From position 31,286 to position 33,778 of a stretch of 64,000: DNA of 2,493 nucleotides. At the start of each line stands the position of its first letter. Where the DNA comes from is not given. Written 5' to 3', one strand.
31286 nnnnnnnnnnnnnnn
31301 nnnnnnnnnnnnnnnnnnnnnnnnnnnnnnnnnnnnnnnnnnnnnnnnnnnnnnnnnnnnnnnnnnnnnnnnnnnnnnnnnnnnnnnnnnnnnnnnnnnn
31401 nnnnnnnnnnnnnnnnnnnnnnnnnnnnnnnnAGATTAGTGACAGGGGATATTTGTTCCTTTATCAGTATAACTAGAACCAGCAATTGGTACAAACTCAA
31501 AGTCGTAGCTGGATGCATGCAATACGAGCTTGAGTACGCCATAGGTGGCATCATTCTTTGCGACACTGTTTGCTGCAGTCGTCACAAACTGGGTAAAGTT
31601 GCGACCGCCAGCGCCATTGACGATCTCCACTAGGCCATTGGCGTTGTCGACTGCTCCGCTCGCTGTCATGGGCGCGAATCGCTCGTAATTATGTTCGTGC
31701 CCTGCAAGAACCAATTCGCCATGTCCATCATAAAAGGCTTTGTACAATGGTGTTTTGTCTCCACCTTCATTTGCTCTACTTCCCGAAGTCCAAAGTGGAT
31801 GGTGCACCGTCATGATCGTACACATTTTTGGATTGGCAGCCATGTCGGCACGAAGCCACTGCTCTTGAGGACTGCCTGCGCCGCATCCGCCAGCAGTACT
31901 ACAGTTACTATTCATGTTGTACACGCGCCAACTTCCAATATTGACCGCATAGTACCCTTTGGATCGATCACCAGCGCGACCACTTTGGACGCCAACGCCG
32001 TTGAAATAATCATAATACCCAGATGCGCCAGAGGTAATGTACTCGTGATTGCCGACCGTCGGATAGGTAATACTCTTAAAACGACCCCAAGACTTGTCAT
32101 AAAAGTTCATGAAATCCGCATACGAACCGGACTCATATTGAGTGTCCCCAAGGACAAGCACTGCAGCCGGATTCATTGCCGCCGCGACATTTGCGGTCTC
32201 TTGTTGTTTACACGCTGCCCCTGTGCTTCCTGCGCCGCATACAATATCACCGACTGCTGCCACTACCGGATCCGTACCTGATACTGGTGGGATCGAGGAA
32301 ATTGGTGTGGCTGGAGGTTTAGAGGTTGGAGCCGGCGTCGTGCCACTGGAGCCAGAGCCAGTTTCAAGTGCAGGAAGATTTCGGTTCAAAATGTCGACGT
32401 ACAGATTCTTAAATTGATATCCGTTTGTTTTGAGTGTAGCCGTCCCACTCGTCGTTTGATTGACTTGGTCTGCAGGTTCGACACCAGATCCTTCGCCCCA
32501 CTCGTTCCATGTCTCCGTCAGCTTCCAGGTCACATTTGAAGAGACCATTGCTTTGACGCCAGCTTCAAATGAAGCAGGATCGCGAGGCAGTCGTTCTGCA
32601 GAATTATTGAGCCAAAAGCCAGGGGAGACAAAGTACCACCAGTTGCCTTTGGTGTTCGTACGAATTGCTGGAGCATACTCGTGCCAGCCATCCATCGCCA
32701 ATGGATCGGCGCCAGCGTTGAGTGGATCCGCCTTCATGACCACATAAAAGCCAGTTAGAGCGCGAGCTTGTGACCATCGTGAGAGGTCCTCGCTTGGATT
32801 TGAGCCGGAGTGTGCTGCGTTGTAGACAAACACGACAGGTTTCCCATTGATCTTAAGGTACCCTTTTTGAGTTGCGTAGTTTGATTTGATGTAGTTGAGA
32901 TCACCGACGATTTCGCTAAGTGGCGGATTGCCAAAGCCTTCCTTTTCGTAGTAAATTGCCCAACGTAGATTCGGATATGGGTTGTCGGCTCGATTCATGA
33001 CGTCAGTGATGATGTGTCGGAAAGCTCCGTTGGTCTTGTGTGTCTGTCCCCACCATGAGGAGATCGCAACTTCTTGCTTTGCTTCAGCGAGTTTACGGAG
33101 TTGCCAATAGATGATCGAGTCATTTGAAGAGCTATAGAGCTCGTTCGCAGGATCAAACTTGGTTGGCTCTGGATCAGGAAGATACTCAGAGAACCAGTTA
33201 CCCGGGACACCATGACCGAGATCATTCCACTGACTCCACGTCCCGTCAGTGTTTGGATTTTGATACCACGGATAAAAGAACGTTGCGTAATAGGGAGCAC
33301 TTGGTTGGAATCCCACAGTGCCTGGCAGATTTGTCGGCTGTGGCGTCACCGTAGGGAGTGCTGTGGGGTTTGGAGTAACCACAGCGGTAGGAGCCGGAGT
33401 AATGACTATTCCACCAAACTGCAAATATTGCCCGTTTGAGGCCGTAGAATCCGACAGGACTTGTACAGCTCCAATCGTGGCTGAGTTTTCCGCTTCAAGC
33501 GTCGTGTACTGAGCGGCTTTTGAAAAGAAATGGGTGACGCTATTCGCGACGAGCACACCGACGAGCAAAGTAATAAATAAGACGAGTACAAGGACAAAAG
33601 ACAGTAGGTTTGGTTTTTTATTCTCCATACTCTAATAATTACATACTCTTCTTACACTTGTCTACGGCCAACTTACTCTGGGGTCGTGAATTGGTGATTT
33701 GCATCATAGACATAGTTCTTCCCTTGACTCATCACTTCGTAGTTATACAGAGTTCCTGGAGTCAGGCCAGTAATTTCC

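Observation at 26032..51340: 25-kb single-strand array of secreted hydrolase and adhesin megaproteins, with a sixfold expansion of purple-acid-phosphatase-like metallophosphatase domains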

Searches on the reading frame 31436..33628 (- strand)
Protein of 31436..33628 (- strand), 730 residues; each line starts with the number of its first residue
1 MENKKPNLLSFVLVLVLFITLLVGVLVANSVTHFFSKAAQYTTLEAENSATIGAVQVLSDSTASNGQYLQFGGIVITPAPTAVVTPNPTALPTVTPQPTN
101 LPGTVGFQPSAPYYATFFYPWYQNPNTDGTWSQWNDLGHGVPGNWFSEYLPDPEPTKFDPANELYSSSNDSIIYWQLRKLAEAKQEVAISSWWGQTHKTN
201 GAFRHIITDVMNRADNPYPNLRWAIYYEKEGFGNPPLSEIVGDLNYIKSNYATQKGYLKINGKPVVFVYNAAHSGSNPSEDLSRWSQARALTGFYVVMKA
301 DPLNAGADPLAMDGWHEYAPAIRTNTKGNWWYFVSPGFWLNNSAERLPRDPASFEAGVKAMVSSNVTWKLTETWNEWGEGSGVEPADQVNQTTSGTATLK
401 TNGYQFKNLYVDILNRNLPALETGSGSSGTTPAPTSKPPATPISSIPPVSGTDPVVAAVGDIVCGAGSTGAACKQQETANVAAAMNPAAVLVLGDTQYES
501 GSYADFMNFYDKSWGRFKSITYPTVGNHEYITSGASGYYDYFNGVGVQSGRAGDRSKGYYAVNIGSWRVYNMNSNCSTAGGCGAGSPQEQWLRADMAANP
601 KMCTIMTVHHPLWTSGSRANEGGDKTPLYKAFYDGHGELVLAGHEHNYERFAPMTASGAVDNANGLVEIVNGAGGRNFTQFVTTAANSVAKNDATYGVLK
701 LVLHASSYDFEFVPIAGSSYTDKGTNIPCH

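Call 3: search_protein_families(library=pfam, proteins=[window:31436-33628:-], max_evalue=0.01)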
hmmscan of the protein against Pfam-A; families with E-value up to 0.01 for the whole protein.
window:31436-33628:- (730 aa): 3 families
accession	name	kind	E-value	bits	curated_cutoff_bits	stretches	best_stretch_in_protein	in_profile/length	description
PF16317.11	Glyco_hydro_99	-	3.3e-11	43.3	33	1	113-274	5-166/341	Glycosyl hydrolase family 99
PF00149.33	Metallophos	-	1.4e-09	39.1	21.5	1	456-648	3-191/191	Calcineurin-like phosphoesterase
PF14307.12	Glyco_tran_WbsX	-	1.1e-05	25.6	25.1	0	371-390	324-343/350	Glycosyltransferase WbsX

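Call 17: find_encoding_contigs(protein=window:31436-33628:-, flank=1000, max_places=5)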
Protein window:31436-33628:- (730 aa): no gene with exactly this product is on record in the collection.

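Call 18: find_homologous_proteins(query=window:31436-33628:-, max_evalue=0.00001)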
Query window:31436-33628:- (730 aa): 503 proteins with E <= 0.00001 among 8000 candidates; the best 120 are listed.
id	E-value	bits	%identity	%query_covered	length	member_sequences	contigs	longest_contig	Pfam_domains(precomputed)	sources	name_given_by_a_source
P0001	0.0e+0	1705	100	100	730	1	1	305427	PF14307.13,PF00149.34,PF16317.12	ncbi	-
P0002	0.0e+0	1070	70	85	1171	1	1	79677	PF00404.25,PF14307.13,PF00149.34,PF16656.12,PF16317.12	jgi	jgi:acid phosphatase type 7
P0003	6.4e-283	959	59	97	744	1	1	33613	PF00149.34,PF16317.12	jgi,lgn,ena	-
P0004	8.8e-278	942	59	96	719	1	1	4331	PF14307.13,PF00149.34,PF16317.12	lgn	-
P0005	1.4e-273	928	60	96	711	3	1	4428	PF00149.34,PF16317.12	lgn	-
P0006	4.0e-267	907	58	96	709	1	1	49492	PF16402.13,PF00149.34,PF16317.12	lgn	-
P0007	4.0e-263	893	62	85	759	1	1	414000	PF00149.34,PF16317.12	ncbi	-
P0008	4.4e-261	887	61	85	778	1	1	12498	PF14307.13,PF00149.34,PF16317.12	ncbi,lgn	-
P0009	6.7e-261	886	63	85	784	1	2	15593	PF14307.13,PF16317.12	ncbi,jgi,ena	-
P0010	5.4e-260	883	62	85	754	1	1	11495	PF14307.13,PF00149.34,PF16317.12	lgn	-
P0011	2.1e-256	871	60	85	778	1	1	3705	PF00149.34,PF16317.12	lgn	-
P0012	8.4e-255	866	61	85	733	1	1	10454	PF00149.34,PF16317.12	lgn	-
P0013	5.3e-251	853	60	85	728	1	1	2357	PF14307.13,PF00149.34,PF16317.12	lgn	-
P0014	2.7e-248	844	59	84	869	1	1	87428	PF16402.13,PF16317.12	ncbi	-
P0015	8.6e-245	833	59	85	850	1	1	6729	PF16402.13,PF14307.13,PF00149.34,PF16317.12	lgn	-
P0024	1.2e-214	733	50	99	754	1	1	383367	PF00149.34,PF16317.12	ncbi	-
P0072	6.7e-121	423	40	90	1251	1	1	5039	PF24517.3,PF00149.34,PF00041.28,PF04185.20,PF16317.12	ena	-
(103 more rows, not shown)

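Call 19: find_encoding_contigs(protein=P0001, flank=2000, max_places=3)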
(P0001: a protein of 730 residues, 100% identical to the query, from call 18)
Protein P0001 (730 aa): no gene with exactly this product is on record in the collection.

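Call 20: list_cluster_members(proteins=[P0001, P0007, P0024, P0014, P0002])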
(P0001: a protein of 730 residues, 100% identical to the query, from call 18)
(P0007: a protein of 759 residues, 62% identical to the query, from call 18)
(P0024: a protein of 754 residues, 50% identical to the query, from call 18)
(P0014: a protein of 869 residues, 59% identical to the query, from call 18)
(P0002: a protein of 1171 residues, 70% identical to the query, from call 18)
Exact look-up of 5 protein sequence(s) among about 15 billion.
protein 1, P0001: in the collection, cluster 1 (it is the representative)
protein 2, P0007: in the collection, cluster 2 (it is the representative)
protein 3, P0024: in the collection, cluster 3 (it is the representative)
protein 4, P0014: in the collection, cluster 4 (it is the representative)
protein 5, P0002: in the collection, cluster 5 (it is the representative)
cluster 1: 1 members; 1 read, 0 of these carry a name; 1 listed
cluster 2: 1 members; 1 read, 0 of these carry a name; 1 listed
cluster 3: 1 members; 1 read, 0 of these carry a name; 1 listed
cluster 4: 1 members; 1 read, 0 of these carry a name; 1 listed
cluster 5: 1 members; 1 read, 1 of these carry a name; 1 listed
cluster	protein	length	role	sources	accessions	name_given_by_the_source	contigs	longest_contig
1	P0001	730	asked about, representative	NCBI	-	-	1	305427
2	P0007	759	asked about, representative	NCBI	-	-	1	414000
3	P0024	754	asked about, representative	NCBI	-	-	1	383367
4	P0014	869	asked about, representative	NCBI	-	-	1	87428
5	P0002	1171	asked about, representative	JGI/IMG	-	acid phosphatase type 7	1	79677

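Call 22: find_related_loci(query=A1, collection=genome_contigs, flank=10000)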
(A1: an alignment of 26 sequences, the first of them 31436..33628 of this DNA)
Query A1 (730 aa) in genome_contigs; peptide patterns used: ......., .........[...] (x = any residue, [..] = any of these).
600 stretches matched a pattern (row limit reached: there are more); 377 encode a relative of the query (tblastn E <= 1e-3); the best 80 are kept; 80 distinct loci.
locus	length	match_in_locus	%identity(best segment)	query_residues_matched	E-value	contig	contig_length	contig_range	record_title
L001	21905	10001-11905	35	7-730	4e-116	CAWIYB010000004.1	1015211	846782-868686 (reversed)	MAG: uncultured Chloroflexia bacterium isolate MFD05942.bin.1.129 genome assembly, contig: contig_336, whole genome shot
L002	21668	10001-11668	38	108-730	2e-114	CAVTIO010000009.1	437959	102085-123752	MAG: uncultured Chloroflexia bacterium isolate MFD05684.bin.2.188 genome assembly, contig: contig_42704, whole genome sh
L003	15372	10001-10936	55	107-431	8e-113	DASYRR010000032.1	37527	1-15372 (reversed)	MAG TPA_asm: Pyrinomonadaceae bacterium isolate SMAG_U4516 k141_3746352, whole genome shotgun sequence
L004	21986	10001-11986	51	108-730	5e-92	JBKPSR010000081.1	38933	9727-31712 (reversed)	MAG: Actinomycetota bacterium isolate GS_EKS_MAG_00017 GS_EKS_000000812709, whole genome shotgun sequence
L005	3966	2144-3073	45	434-730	1e-80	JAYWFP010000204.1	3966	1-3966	MAG: Chloroflexota bacterium isolate GL99_UP_metabat_52_sub GL99_UP_metabat_52_sub_203, whole genome shotgun sequence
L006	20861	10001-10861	47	453-730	5e-80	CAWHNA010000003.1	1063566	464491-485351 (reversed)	MAG: uncultured Chloroflexia bacterium isolate MFD02809.bin.2.194 genome assembly, contig: contig_70126, whole genome sh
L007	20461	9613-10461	47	448-730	2e-78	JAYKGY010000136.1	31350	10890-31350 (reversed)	MAG: Snowella sp. isolate 1321072 NODE_58189898, whole genome shotgun sequence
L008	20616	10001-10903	44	443-730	8e-78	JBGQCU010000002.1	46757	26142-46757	MAG: Candidatus Limnocylindria bacterium isolate OBJ2_061818_110_32 k141_341606_length_46757_cov_91.0399, whole genome s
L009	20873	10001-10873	47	452-730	9e-78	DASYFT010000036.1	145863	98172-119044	MAG TPA_asm: Solirubrobacteraceae bacterium isolate SMAG_U5022 k141_1502421, whole genome shotgun sequence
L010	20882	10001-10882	45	441-727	9e-77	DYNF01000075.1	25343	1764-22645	MAG TPA_asm: Prochloron sp. SulCav_FS08_3_32_3330 SulCav_FS08_3_644_length_25343_cov_2046_877491, whole genome shotgun s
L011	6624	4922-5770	45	453-730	1e-75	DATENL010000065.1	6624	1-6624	MAG TPA_asm: Thermoleophilaceae bacterium isolate SMAG_U8968 k141_490193, whole genome shotgun sequence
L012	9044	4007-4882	47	450-730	3e-75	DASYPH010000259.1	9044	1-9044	MAG TPA_asm: Gaiellaceae bacterium isolate SMAG_U4451 k141_116193, whole genome shotgun sequence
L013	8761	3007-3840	46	440-724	1e-74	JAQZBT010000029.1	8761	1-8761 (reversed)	MAG: Candidatus Saccharibacteria bacterium isolate C_No_T20_C_bin.14 scaffold_7323, whole genome shotgun sequence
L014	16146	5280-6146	45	453-730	3e-74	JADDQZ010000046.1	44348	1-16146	MAG: Actinomycetota bacterium isolate LC5_1 AB19_LC5_103_length_44578_cov_35, whole genome shotgun sequence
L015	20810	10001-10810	48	460-730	1e-73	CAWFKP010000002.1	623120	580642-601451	MAG: uncultured Actinomycetes bacterium isolate MFD00392.bin.2.405 genome assembly, contig: contig_214, whole genome sho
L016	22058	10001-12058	44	451-730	8e-74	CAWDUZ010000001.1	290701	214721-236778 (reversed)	MAG: uncultured Chloroflexia bacterium isolate MFD05442.bin.2.100 genome assembly, contig: contig_10014, whole genome sh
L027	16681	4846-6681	36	80-730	1e-111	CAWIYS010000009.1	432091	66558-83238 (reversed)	MAG: uncultured Chloroflexia bacterium isolate MFD05942.bin.2.242 genome assembly, contig: contig_32167, whole genome sh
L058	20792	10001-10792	45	448-730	2e-65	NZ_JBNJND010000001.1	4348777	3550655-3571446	Micromonospora sp. CA-259024 MDNA_WGS_238_1, whole genome shotgun sequence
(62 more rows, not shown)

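Call 26: find_encoding_contigs(protein=P0007, flank=10000, max_places=2)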
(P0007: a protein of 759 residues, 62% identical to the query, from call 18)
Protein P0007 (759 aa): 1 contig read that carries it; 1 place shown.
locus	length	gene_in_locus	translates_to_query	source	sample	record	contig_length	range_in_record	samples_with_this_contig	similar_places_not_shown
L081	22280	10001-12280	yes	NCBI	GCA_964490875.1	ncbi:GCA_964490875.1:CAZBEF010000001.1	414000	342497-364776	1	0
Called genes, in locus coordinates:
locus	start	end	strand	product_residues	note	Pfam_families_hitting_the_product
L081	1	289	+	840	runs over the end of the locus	PF04313:HSDR_N (faint), PF04851:ResIII, PF00270:DEAD, PF18766:SWI2_SNF2, PF00271:Helicase_C (weak), PF08463:EcoEI_R_C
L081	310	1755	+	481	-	PF12161:HsdM_N, PF02384:N6_Mtase, PF01170:UPF0020 (faint), PF07669:Eco57I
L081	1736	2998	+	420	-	PF01420:Methylase_S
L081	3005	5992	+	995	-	PF13304:AAA_21 (faint)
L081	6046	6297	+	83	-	-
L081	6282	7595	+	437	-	PF00239:Resolvase, PF07508:Recombinase, PF13408:Zn_ribbon_recom (weak)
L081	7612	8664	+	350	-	-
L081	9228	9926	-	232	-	-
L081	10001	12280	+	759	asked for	PF16317:Glyco_hydro_99, PF00149:Metallophos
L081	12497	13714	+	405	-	PF07992:Pyr_redox_2, PF13454:NAD_binding_9 (faint), PF13738:Pyr_redox_3 (faint), PF00070:Pyr_redox (weak)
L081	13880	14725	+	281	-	PF00730:HhH-GPD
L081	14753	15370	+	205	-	PF00730:HhH-GPD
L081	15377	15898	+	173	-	PF21088:MS_channel_1st, PF00924:MS_channel_2nd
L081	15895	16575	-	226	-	PF00149:Metallophos, PF12850:Metallophos_2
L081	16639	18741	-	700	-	PF00009:GTP_EFTU, PF22042:EF-G_D2, PF03144:GTP_EFTU_D2, PF14492:EFG_III, PF16658:RF3_C (faint), PF03764:EFG_IV, PF00679:EFG_C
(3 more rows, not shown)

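Call 27: find_encoding_contigs(protein=P0003, flank=10000, max_places=2)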
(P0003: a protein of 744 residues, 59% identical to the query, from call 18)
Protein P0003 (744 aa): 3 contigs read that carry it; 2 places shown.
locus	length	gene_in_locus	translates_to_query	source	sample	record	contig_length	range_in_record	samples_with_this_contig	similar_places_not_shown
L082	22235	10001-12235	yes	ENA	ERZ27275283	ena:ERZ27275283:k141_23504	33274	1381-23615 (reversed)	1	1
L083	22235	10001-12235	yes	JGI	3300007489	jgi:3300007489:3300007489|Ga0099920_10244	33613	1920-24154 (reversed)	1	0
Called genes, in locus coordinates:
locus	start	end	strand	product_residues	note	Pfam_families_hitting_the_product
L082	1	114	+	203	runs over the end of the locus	PF04203:Sortase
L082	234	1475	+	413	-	PF00404:Dockerin_1 (weak)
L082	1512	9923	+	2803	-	PF10091:Glycoamylase, PF06165:GH94_b-supersand, PF17167:Glyco_hydro_94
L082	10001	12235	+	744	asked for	PF16317:Glyco_hydro_99, PF00149:Metallophos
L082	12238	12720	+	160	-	-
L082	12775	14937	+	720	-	PF00149:Metallophos, PF14008:Metallophos_C (weak), PF24517:CBM96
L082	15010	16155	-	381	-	PF00657:Lipase_GDSL (weak)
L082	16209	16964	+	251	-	PF00149:Metallophos, PF12850:Metallophos_2 (faint)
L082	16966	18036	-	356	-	-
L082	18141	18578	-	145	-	-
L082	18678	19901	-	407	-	PF00404:Dockerin_1 (weak)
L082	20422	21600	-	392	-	-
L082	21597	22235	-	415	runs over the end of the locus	PF04230:PS_pyruv_trans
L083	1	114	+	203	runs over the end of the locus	PF04203:Sortase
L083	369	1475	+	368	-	PF00404:Dockerin_1 (weak)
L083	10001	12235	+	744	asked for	PF16317:Glyco_hydro_99, PF00149:Metallophos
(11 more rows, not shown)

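Call 28: find_encoding_contigs(protein=P0002, flank=10000, max_places=1)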
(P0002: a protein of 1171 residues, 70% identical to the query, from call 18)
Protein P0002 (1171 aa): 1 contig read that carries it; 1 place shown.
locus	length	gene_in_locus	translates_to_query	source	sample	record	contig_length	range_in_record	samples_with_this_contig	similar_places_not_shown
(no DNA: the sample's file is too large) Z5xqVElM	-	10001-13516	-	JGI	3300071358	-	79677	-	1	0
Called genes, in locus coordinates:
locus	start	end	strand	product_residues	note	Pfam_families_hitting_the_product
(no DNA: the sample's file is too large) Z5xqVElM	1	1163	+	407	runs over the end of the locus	?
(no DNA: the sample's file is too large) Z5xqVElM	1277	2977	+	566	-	PF13385:Laminin_G_3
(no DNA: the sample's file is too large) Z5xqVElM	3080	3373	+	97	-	-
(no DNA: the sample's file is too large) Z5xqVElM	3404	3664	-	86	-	PF01541:GIY-YIG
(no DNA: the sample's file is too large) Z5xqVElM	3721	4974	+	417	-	PF00963:Cohesin, PF00404:Dockerin_1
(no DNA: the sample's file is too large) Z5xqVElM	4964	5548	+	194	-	PF00963:Cohesin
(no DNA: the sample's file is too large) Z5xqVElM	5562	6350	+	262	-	PF00963:Cohesin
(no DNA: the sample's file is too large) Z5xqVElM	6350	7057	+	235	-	PF03824:NicO (weak)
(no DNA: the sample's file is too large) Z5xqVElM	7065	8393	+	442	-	PF03824:NicO, PF13386:DsbD_2 (weak)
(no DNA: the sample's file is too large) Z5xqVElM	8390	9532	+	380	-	PF10092:DUF2330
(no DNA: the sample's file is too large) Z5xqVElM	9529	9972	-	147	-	PF13473:Cupredoxin_1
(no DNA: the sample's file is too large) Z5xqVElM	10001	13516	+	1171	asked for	PF16656:Pur_ac_phosph_N (weak), PF00149:Metallophos, PF00404:Dockerin_1 (faint), PF16317:Glyco_hydro_99, PF14307:Glyco_tran_WbsX (faint), PF00149:Metallophos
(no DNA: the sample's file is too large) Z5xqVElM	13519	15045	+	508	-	PF24517:CBM96, PF00149:Metallophos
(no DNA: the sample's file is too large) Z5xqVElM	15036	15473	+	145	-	PF13473:Cupredoxin_1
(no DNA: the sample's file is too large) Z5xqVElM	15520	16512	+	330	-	-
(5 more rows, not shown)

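Call 29: find_encoding_contigs(protein=P0024, flank=10000, max_places=1)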
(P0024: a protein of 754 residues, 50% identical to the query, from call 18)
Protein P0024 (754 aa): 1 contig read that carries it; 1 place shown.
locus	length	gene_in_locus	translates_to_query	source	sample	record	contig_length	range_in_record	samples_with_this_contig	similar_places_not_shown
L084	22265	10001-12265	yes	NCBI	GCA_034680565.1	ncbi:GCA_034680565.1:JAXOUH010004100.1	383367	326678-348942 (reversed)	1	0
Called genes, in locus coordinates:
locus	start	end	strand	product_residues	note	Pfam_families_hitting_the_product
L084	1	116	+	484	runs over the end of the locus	PF01336:tRNA_anti-codon, PF00152:tRNA-synt_2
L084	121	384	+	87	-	-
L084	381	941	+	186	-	PF01966:HD (weak)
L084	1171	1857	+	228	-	PF00300:His_Phos_1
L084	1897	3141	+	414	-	PF02403:Seryl_tRNA_N, PF00587:tRNA-synt_2b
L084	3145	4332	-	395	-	PF05496:RuvB_N, PF13191:AAA_16 (weak), PF00004:AAA, PF07728:AAA_5 (weak), PF13173:AAA_14 (weak), PF20720:nSTAND3, PF16193:AAA_assoc_2, PF12002:MgsA_C, +2 more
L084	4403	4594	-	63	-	-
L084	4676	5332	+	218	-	PF01564:Spermine_synth, PF13847:Methyltransf_31 (weak), PF13649:Methyltransf_25 (weak)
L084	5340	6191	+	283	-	PF00892:EamA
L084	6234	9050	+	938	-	PF07517:SecA_DEAD, PF01043:SecA_PP_bind, PF21090:P-loop_SecA, PF07516:SecA_SW, PF02810:SEC-C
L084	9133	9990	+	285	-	-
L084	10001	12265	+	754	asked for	PF16317:Glyco_hydro_99, PF00149:Metallophos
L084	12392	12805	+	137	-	PF00293:NUDIX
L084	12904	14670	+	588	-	PF00664:ABC_membrane, PF00005:ABC_tran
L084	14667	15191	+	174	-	-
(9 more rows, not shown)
